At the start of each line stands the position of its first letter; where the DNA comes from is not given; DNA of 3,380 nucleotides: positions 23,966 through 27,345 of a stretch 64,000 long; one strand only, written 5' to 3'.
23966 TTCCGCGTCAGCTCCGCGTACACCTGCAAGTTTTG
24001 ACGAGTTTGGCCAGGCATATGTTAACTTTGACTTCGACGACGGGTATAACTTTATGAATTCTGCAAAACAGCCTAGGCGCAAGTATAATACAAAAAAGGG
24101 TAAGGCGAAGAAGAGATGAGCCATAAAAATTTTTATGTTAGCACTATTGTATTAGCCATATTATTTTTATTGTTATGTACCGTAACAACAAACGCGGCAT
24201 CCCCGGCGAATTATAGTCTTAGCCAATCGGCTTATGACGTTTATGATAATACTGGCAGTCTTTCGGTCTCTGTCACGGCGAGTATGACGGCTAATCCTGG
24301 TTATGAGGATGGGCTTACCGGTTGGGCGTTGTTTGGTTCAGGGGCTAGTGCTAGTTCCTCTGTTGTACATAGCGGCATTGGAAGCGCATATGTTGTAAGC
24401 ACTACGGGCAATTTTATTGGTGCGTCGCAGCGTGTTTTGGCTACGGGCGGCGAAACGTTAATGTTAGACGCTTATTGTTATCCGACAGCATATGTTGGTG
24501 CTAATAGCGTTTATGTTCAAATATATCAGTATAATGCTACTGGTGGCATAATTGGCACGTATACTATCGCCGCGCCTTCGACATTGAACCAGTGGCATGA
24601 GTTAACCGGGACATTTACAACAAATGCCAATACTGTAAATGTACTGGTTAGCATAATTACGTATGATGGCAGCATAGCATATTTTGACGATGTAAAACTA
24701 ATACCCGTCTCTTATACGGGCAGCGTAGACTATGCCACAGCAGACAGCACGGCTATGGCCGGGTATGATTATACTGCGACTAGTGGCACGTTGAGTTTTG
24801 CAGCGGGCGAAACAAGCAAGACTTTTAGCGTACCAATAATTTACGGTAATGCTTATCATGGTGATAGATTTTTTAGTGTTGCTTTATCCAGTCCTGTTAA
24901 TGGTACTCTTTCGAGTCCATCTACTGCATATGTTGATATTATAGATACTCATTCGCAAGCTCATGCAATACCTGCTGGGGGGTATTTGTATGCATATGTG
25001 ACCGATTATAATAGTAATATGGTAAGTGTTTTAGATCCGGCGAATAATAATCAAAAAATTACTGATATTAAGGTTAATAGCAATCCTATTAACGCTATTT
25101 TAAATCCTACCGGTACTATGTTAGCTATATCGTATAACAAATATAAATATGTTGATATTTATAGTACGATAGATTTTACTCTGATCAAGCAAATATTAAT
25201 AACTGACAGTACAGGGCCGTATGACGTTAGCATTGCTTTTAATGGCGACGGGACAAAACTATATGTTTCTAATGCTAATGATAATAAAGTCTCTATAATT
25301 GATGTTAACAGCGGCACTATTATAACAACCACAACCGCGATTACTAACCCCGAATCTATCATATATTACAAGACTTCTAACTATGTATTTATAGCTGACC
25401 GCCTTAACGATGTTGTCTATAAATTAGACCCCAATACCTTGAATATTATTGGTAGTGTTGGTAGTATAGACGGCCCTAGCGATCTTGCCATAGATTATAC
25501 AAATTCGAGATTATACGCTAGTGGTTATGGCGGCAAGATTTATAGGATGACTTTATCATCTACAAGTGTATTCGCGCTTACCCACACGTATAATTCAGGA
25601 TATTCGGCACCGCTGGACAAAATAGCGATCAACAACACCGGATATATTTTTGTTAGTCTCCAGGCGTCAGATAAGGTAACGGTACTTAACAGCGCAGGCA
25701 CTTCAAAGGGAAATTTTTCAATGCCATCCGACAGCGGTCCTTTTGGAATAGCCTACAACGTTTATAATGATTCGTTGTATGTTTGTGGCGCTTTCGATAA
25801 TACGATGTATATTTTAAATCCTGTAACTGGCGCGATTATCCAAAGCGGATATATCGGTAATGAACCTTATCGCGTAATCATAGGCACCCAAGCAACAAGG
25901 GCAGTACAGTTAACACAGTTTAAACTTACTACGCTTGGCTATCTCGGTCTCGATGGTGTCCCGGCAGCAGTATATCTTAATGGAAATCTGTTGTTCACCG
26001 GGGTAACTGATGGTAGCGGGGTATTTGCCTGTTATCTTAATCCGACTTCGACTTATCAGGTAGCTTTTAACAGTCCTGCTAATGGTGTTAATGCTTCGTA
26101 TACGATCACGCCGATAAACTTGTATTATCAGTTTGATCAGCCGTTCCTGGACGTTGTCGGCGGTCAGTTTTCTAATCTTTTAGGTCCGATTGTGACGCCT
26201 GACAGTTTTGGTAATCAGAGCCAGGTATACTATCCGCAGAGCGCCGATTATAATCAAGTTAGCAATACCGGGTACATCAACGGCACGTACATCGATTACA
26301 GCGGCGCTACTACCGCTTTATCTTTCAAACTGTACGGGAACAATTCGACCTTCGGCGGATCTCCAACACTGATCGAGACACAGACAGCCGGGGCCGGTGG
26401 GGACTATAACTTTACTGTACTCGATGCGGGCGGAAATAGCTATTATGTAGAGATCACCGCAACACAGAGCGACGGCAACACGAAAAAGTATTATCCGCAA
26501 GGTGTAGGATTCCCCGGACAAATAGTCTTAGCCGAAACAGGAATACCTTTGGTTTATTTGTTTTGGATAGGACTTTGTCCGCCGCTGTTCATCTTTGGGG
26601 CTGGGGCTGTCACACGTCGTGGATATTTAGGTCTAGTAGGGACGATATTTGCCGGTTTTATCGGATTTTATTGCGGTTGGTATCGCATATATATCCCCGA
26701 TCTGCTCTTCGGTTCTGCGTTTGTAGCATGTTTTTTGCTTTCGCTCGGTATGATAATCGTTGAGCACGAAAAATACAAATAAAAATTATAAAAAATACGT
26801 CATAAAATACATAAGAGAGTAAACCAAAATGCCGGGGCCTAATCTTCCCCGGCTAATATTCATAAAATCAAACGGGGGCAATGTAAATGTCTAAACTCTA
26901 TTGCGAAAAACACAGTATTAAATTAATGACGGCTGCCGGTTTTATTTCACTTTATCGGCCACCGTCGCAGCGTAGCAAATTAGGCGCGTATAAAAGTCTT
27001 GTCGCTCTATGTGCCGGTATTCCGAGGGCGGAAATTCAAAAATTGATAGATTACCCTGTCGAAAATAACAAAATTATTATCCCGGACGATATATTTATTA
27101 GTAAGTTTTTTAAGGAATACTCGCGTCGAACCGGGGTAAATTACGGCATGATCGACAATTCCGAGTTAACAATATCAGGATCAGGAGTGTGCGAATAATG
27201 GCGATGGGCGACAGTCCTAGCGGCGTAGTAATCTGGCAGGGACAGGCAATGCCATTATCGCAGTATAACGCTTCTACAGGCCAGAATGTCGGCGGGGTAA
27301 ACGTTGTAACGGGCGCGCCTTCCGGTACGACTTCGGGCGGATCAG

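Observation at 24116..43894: B1/B2: near-identical termini around a swapped beta-propeller core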

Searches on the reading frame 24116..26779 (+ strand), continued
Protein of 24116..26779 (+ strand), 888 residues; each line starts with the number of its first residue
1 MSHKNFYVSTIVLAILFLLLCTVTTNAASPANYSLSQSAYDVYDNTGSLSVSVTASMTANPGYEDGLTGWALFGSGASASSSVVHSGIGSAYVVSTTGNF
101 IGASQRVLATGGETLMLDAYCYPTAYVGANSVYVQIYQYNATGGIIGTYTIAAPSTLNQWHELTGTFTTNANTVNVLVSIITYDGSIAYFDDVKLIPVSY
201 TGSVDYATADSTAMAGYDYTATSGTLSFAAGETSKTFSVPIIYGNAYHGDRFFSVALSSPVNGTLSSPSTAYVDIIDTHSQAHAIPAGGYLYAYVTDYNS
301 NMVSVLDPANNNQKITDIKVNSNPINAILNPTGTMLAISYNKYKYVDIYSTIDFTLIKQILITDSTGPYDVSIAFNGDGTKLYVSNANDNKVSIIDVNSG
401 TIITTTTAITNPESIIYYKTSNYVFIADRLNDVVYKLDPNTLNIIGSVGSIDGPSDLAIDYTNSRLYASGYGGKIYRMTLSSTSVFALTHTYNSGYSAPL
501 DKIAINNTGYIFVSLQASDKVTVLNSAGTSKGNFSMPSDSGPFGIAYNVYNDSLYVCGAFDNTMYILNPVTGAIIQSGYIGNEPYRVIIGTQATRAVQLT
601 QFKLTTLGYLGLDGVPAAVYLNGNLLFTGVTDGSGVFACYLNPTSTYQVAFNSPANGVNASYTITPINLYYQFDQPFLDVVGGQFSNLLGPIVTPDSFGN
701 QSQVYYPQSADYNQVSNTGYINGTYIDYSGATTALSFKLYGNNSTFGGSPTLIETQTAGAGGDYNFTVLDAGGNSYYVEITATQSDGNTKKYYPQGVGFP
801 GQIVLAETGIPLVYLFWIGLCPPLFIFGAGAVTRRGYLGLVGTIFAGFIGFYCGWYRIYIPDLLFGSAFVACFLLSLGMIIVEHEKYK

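Call 100: search_protein_families(library=ncbifam, proteins=[window:24116-26779:+], max_evalue=0.001)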
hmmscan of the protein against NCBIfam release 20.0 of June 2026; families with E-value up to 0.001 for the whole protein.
window:24116-26779:+ (888 aa): 6 families
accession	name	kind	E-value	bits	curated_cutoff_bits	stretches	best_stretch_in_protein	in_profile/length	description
TIGR02276.1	beta_rpt_yvtn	repeat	1.8e-17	63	27.85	2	286-328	1-40/42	beta-propeller repeat protein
TIGR03866.1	PQQ_ABC_repeats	subfamily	7.8e-17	61.3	287.3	2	379-469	10-100/310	PQQ-dependent catabolism-associated beta-propeller protein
TIGR00845.1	caca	equivalog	1.1e-08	33.4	679.85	1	199-260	425-486/921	sodium/calcium exchanger 1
NF052340.1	hydrazine_beta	equivalog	1.8e-08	33.8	560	1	291-427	87-227/372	hydrazine synthase subunit beta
NF052280.1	7_blade_YncE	equivalog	2.6e-08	33.1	400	1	366-426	255-315/338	7-bladed beta-propeller protein YncE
NF052342.1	hydrazine_BC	exception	3.2e-06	25.6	1250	1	375-460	88-176/690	hydrazine synthase subunit beta-gamma fusion subunit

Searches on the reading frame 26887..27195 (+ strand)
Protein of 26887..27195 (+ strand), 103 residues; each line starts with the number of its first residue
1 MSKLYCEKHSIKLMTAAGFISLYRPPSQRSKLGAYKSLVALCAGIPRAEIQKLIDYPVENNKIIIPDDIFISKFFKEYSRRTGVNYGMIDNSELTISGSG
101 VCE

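Call 52: find_encoding_contigs(protein=window:26887-27195:+, flank=10000, max_places=10)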
Protein window:26887-27195:+ (103 aa): 4 contigs read that carry it; 2 places shown.
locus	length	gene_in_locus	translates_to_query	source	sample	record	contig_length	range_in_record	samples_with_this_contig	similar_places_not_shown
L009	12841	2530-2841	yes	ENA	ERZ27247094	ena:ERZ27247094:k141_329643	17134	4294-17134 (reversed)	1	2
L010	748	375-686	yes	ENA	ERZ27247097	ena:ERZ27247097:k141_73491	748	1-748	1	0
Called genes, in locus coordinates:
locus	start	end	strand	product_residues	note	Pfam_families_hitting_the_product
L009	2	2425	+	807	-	?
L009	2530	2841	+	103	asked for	-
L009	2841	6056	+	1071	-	-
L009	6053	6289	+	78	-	-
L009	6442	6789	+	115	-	-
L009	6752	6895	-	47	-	-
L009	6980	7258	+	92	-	-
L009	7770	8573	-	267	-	-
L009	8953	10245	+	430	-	PF00589:Phage_integrase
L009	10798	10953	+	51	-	-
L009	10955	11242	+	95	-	-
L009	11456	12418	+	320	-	PF09250:Prim-Pol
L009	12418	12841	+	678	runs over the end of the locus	-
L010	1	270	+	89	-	?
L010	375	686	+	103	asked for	-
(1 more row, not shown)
